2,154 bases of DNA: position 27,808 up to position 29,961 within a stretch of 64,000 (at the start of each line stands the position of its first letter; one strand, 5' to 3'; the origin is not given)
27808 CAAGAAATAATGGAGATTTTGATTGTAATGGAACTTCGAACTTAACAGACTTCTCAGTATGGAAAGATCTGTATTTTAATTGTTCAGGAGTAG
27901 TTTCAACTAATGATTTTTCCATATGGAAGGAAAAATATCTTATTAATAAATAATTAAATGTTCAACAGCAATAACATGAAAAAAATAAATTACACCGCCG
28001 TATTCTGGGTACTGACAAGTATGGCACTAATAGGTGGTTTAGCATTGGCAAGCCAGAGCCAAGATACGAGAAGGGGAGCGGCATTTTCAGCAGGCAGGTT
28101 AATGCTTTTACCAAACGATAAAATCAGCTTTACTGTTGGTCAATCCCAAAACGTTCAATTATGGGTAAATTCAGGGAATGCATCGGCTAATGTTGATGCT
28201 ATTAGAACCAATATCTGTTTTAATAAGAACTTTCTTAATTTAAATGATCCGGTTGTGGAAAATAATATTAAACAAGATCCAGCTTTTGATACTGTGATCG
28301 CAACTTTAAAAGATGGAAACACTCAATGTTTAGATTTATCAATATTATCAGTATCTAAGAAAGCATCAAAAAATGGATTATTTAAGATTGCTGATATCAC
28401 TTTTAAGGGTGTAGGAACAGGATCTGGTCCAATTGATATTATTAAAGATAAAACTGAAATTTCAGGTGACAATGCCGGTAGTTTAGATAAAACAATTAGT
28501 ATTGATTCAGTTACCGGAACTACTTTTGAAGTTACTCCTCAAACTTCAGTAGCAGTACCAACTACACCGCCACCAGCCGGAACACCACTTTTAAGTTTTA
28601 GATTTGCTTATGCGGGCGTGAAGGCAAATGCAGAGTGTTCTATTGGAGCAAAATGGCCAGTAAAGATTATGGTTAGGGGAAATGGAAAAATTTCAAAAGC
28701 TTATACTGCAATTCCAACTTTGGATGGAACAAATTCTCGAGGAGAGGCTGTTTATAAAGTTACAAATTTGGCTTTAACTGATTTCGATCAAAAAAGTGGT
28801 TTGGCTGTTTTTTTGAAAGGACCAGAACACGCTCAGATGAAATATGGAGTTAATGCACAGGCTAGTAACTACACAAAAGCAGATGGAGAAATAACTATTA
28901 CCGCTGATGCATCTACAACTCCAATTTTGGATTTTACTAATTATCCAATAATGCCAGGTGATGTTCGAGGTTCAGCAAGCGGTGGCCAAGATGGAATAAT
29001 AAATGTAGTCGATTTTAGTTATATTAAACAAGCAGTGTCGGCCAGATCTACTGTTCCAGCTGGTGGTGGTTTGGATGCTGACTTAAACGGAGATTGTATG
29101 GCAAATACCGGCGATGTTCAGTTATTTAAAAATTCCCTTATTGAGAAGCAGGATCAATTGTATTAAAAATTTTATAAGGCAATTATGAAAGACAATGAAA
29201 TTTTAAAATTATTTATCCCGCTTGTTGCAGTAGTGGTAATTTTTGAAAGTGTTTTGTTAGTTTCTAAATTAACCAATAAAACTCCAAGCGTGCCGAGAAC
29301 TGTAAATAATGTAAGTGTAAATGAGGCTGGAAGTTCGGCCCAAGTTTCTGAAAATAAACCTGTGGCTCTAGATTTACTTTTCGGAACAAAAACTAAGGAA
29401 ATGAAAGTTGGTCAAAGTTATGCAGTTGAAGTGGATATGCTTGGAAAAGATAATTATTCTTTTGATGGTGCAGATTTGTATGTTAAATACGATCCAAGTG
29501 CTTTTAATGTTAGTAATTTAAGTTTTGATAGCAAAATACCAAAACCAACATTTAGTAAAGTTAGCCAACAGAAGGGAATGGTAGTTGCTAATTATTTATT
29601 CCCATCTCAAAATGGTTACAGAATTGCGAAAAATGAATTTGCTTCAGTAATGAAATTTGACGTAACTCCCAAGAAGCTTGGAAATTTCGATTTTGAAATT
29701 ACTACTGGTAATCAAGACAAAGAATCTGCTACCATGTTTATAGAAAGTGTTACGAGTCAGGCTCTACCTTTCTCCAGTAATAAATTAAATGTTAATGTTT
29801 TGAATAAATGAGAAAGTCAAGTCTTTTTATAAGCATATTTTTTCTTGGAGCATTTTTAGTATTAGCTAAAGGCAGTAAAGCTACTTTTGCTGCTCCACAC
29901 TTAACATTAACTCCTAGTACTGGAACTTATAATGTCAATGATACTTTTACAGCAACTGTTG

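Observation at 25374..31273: Five-gene operon of secreted/anchored proteins built from cohesin-like and dockerin-like modules (cellulosome-style surface assembly without any glycoside hydrolases)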

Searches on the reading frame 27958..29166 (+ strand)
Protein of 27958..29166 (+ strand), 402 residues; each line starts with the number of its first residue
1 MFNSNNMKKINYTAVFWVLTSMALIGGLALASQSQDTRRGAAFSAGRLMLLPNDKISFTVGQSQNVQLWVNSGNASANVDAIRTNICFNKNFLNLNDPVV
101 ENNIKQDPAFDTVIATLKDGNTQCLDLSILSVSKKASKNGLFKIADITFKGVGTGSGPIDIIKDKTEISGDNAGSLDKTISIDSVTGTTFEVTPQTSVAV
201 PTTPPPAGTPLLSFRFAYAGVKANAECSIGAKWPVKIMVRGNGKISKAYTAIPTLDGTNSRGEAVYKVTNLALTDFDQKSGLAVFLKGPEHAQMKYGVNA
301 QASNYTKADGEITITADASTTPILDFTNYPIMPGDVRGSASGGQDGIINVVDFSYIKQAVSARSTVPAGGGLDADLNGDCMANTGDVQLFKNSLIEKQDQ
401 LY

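Call 3: search_protein_families(library=pfam, proteins=[window:27958-29166:+], max_evalue=1)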
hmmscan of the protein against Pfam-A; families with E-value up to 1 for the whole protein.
window:27958-29166:+ (402 aa): 1 family
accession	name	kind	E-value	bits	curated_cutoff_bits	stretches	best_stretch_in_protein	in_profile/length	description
PF00404.24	Dockerin_1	-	0.0014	19.2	22.9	1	344-394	6-56/57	Dockerin type I domain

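Call 4: search_protein_families(library=ncbifam, proteins=[window:27958-29166:+], max_evalue=1)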
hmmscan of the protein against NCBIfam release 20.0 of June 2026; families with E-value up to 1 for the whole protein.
window:27958-29166:+ (402 aa): 1 family
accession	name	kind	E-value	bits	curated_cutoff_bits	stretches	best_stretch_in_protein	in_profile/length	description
NF041540.1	dockerin_GC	domain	0.94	9.9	29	0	334-390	3-59/67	GC-type dockerin domain-anchored protein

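Call 36: find_homologous_proteins(query=window:27958-29163:+, max_evalue=0.001)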
Query window:27958-29163:+ (402 aa): 4 proteins with E <= 0.001 among 8000 candidates.
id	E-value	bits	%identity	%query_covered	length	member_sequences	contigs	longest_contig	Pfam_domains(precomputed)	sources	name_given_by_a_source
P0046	8.7e-262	886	100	100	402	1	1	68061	-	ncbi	-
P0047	1.1e-103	365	49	99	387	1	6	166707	-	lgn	-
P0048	6.3e-92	327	45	99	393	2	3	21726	-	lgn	-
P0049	1.3e-61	227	31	95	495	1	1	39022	-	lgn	-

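Call 66: predict_structure(alignment_id=A8)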
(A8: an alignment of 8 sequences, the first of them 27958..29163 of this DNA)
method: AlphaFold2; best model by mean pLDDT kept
length: 402 residues; sequences in the alignment: 8
mean_pLDDT: 61.1   pTM: 0.44
mean pLDDT of the five models: 61.1, 47.1, 47.0, 45.1, 40.4
residues with pLDDT >= 90: 31; 70-90: 115; 50-70: 117; < 50: 139
segments of 3 or more residues with pLDDT < 50: 1-12, 29-42, 175-178, 196-203, 227-231, 243-245, 288-295, 297-310, 333-402
pLDDT, mean of each block of 10 residues (from residue 1): 41 63 59 42 68 86 88 71 87 76 85 78 84 60 89 81 82 51 78 59 61 73 52 57 55 75 75 67 51 44 38 64 68 37 33 35 33 32 40 34 26
secondary structure, 60 per line:
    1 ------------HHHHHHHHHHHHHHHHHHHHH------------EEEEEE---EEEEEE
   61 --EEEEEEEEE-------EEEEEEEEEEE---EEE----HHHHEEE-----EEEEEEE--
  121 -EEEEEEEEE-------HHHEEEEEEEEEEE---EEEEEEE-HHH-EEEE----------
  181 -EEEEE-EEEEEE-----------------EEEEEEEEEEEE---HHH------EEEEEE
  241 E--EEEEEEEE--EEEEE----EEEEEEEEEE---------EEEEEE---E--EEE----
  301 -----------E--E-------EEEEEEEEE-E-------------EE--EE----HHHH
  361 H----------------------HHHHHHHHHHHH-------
elements in order: H13-33 E46-51 E55-60 E63-71 E79-89 E93-95 H100-103 E104-106 E112-118 E122-130 E141-151 E155-161 E167-170 E182-186 E188-193 E211-222 E235-241 E244-251 E254-258 E263-272 E282-287 E294-296 E323-331 H357-361 H384-395

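Call 69: fold_search(model_id=the predicted structure, library=pdb)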
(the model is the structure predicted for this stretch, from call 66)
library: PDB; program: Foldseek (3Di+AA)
matches with E <= 10: 1925; with E <= 0.001: 324
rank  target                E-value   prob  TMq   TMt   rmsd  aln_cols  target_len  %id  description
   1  4fl4_L                4.6e-08  1.00  0.31  0.38  12.2       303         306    9  Scaffoldin conformation and dynamics revealed by a ternary complex from the Clostridium thermocellum cellulosome (released 2012-06-27)
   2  4fl4_C                9.7e-08  1.00  0.27  0.34  13.6       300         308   10  Scaffoldin conformation and dynamics revealed by a ternary complex from the Clostridium thermocellum cellulosome (released 2012-06-27)
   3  3kcp_A                1.1e-07  1.00  0.26  0.33  13.7       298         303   10  Crystal structure of interacting Clostridium thermocellum multimodular components (released 2010-02-09)
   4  4fl4_I                1.4e-07  1.00  0.26  0.33  14.6       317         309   10  Scaffoldin conformation and dynamics revealed by a ternary complex from the Clostridium thermocellum cellulosome (released 2012-06-27)
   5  6kgd_A                1.9e-07  1.00  0.29  0.74   3.1       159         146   11  Crystal structure of CaDoc0917(R49D)-CaCohA2 complex at pH 8.0 (released 2020-07-08)
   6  6kgf_C                2.6e-07  1.00  0.29  0.71   3.7       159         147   12  Crystal structure of CaDoc0917(R16D)-CaCohA2 complex at pH 8.2 (released 2020-07-08)
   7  6kgc_A                4.9e-07  1.00  0.28  0.71   3.7       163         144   12  Crystal structure of CaDoc0917(R49D)-CaCohA2 complex at pH 5.4 (released 2020-07-08)
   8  3lso_A                1.5e-06  0.99  0.13  0.13  16.6       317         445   13  Crystal structure of Putative membrane anchored protein from Corynebacterium diphtheriae (released 2010-02-23)
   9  4ums                  1.6e-06  1.00  0.28  0.64   4.4       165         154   17  The crystal structure of the seventh ScaB type I cohesin from Pseudobacteroides cellulosolvens (released 2015-05-06)
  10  6kgf_A                2.5e-06  1.00  0.29  0.74   3.4       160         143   12  Crystal structure of CaDoc0917(R16D)-CaCohA2 complex at pH 8.2 (released 2020-07-08)
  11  8sgj_A                4.7e-06  0.99  0.20  0.12  21.5       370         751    8  Cryo-EM structure of human NCX1 in apo inactivated state (released 2023-10-11)
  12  6kge_A                4.9e-06  1.00  0.29  0.74   3.7       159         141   12  Crystal structure of CaDoc0917(R16D)-CaCohA2 complex at pH 5.5 (released 2020-07-08)
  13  2w1n                  5.2e-06  1.00  0.24  0.39  15.0       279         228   11  cohesin and fibronectin type-III double module construct from the Clostridium perfringens glycoside hydrolase GH84C (released 2009-02-03)
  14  2xdh                  5.5e-06  1.00  0.26  0.68   4.2       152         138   13  Non-cellulosomal cohesin from the hyperthermophilic archaeon Archaeoglobus fulgidus (released 2010-05-26)
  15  4n2o_G                5.5e-06  1.00  0.28  0.52   6.8       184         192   12  Structure of a novel autonomous cohesin protein from Ruminococcus flavefaciens (released 2013-12-18)
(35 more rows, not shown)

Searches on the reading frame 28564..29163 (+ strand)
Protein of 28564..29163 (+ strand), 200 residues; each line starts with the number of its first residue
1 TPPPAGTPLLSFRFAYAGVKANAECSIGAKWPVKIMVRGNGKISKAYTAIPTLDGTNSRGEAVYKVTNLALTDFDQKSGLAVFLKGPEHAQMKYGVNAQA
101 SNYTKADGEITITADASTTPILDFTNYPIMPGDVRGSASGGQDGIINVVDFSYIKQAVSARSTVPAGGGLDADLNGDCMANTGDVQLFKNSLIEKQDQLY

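Call 38: find_homologous_proteins(query=A4, max_evalue=0.001)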
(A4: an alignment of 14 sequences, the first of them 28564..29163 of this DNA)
Query A4 (14 sequences) (200 aa, profile of the alignment): 4 proteins with E <= 0.001 among 4310 candidates.
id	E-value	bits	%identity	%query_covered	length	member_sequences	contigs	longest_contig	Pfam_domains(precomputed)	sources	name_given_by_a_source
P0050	4.8e-54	201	34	98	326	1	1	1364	PF00404.25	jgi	jgi:hypothetical protein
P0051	1.1e-46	177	42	81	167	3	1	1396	PF00404.25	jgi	jgi:hypothetical protein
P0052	2.4e-44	169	35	96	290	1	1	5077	-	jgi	jgi:hypothetical protein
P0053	1.9e-40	157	48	61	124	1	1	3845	-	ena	-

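Call 48: search_protein_families(library=pfam, alignment_id=A4, max_evalue=0.1)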
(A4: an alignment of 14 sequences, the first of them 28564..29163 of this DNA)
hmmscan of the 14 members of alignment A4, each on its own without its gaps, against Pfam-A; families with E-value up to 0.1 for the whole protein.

A. member 1, window:28564-29163:+ (200 aa): 1 family
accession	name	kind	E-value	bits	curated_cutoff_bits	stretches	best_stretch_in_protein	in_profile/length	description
PF00404.24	Dockerin_1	-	0.00086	19.9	22.9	1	142-192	6-56/57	Dockerin type I domain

B. families by the number of members that match (of 14 scanned): 7 families
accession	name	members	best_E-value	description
PF00404.24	Dockerin_1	12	4.9e-09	Dockerin type I domain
PF21963.2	TcdA1_RBD_2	1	0.021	TcdA1, receptor binding domain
PF24223.1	MrpH_C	1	0.034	Fimbrial adhesin MrpH C-terminal domain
PF16743.10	PliI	1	0.034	Periplasmic lysozyme inhibitor of I-type lysozyme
PF01839.29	FG-GAP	1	0.037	FG-GAP repeat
PF13517.12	FG-GAP_3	1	0.062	FG-GAP-like repeat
PF14604.12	SH3_9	1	0.093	Variant SH3 domain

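Call 52: search_solved_structures(query=A4, max_evalue=1, show_alignments=1)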
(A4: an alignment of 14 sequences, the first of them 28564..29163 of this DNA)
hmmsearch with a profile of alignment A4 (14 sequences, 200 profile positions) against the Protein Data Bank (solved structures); distinct sequences matched with E-value up to 1: 21.
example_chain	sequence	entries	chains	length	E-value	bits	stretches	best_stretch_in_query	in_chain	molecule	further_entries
8x39_A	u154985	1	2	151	1.8e-05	27.8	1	142-195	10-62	Serine protease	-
8x3a_A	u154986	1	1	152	1.8e-05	27.7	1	142-195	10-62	Serine protease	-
2ccl_B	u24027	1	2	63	4.4e-05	26.5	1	131-191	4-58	ENDO-1,4-BETA-XYLANASE Y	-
1ohz_B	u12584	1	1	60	5.9e-05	26.1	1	133-191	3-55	ENDO-1,4-BETA-XYLANASE Y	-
4fl4_A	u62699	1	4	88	0.00018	24.5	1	131-193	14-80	Glycoside hydrolase family 9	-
8zvk_A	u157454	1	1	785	0.00097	22.1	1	120-195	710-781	AaBgIC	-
5nrm_B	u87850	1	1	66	0.0019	21.1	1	132-191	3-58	DocCel5: Type I dockerin repeat domain from A. cellulolyticus family 5 endoglucanase WP_01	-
4dh2_B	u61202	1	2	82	0.0067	19.4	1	141-192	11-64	Dockerin type 1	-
5nrk_B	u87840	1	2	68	0.01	18.8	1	132-190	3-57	DocCel5: Type I dockerin repeat domain from A. cellulolyticus family 5 endoglucanase WP_01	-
2y3n_B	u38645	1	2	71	0.011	18.7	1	169-193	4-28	CELLULOSOMAL FAMILY-48 PROCESSIVE GLYCOSIDE HYDROLASE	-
4cj0_A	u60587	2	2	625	0.013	18.4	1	139-193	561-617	ENDOGLUCANASE D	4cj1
1clc_A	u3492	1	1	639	0.014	18.4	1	139-193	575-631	ENDOGLUCANASE CELD; EC: 3.2.1.4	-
2mte_A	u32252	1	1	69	0.02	17.8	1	141-192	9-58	Cellulose 1,4-beta-cellobiosidase (reducing end) CelS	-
1daq_A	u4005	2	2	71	0.023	17.6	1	141-192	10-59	ENDOGLUCANASE SS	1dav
6kg9_A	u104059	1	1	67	0.037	16.9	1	141-192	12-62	And cellulose-binding endoglucanase family 9 CelL ortholog dockerin domain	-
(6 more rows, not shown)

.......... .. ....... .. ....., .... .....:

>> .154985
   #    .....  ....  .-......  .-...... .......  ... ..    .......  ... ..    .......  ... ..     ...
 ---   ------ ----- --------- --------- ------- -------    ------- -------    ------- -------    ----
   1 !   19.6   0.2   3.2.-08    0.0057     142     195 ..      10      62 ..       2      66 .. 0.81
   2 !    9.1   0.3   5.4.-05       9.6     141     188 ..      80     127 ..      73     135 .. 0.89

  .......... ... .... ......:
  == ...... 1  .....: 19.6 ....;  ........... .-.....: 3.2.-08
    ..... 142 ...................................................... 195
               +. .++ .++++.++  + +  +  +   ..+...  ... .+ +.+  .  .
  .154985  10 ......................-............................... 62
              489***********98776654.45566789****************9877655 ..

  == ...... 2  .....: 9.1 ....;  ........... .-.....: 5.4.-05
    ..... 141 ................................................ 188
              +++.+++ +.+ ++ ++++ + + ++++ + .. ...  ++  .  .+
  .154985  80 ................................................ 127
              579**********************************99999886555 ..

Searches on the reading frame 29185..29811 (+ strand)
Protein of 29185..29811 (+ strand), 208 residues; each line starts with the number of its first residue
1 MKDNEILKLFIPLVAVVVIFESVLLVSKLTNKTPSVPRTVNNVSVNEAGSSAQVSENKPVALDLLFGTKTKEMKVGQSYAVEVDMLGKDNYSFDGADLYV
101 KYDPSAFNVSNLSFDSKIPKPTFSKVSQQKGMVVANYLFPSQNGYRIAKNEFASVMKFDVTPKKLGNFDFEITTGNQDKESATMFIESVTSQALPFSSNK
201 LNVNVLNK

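Call 3: search_protein_families(library=pfam, proteins=[window:29185-29811:+], max_evalue=1)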
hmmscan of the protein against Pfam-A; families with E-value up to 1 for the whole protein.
window:29185-29811:+ (208 aa): 1 family
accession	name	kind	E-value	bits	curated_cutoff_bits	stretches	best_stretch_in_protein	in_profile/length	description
PF00963.24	Cohesin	-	0.00012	22.8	24.1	1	69-154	7-96/139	Cohesin domain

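Call 4: search_protein_families(library=ncbifam, proteins=[window:29185-29811:+], max_evalue=1)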
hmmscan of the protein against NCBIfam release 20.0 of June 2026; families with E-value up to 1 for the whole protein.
window:29185-29811:+ (208 aa): 0 families

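Call 10: search_solved_structures(query=window:29185-29811:+, max_evalue=10, show_alignments=2)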
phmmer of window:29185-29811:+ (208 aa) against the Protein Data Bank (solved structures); distinct sequences matched with E-value up to 10: 2.
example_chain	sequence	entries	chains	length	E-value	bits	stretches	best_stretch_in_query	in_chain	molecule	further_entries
9s1l_E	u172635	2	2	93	0.32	14.5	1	50-104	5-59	Photosystem I reaction center subunit IV A (PsaE1) | Photosystem I reaction center subunit IV B (PsaE2)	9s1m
9i2p_A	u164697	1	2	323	0.99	12.9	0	85-115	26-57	chitinase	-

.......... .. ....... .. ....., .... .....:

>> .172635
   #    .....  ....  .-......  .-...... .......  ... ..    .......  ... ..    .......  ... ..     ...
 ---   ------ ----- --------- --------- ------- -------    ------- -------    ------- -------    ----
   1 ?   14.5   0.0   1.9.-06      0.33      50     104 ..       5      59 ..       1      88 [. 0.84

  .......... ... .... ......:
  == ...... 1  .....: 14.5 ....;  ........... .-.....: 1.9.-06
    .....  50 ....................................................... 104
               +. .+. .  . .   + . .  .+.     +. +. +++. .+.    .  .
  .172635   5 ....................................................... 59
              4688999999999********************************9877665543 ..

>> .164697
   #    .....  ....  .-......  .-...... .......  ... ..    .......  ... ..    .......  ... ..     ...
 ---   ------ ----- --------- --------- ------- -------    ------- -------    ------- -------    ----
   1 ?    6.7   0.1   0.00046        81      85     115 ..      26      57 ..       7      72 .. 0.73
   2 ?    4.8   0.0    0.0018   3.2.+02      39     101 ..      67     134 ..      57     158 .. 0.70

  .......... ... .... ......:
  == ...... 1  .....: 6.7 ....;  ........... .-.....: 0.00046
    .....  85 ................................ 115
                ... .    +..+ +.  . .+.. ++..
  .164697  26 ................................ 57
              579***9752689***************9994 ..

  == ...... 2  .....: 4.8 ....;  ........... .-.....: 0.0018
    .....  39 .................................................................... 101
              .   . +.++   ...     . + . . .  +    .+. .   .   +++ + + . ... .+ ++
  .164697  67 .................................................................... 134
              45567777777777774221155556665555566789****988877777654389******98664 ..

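Call 33: search_solved_structures(query=A3, max_evalue=10, show_alignments=1)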
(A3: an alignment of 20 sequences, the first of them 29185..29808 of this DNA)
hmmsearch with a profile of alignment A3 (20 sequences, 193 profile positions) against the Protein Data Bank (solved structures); distinct sequences matched with E-value up to 10: 2.
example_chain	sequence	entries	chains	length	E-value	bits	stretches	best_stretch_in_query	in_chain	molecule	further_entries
5lxv_A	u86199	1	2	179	0.018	18.3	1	58-107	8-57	Scaffoldin C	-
4ums_A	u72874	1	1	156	1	12.5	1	62-156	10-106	CELLULOSOMAL ANCHORING SCAFFOLDIN B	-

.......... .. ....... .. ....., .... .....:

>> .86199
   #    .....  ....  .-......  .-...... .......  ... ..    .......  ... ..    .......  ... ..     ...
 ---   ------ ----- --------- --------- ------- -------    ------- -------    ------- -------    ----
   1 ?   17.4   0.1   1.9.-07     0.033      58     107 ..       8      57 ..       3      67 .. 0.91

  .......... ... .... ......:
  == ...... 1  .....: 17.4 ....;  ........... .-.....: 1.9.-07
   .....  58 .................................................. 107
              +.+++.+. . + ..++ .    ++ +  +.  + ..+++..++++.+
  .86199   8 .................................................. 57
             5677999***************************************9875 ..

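Call 34: search_protein_families(library=pfam, alignment_id=A3, max_evalue=0.01)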
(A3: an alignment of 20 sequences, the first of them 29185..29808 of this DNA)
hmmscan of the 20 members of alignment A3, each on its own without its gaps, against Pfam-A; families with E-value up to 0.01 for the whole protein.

A. member 1, window:29185-29808:+ (208 aa): 1 family
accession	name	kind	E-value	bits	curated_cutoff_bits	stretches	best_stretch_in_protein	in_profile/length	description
PF00963.24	Cohesin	-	0.00012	22.8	24.1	1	69-154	7-96/139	Cohesin domain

B. families by the number of members that match (of 20 scanned): 2 families
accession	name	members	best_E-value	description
PF00963.24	Cohesin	12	6.4e-08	Cohesin domain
PF21649.3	APMV_polyA_pol_cat_2nd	1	0.0034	APMV, Putative poly(A) polymerase, catalytic subunit, C-terminal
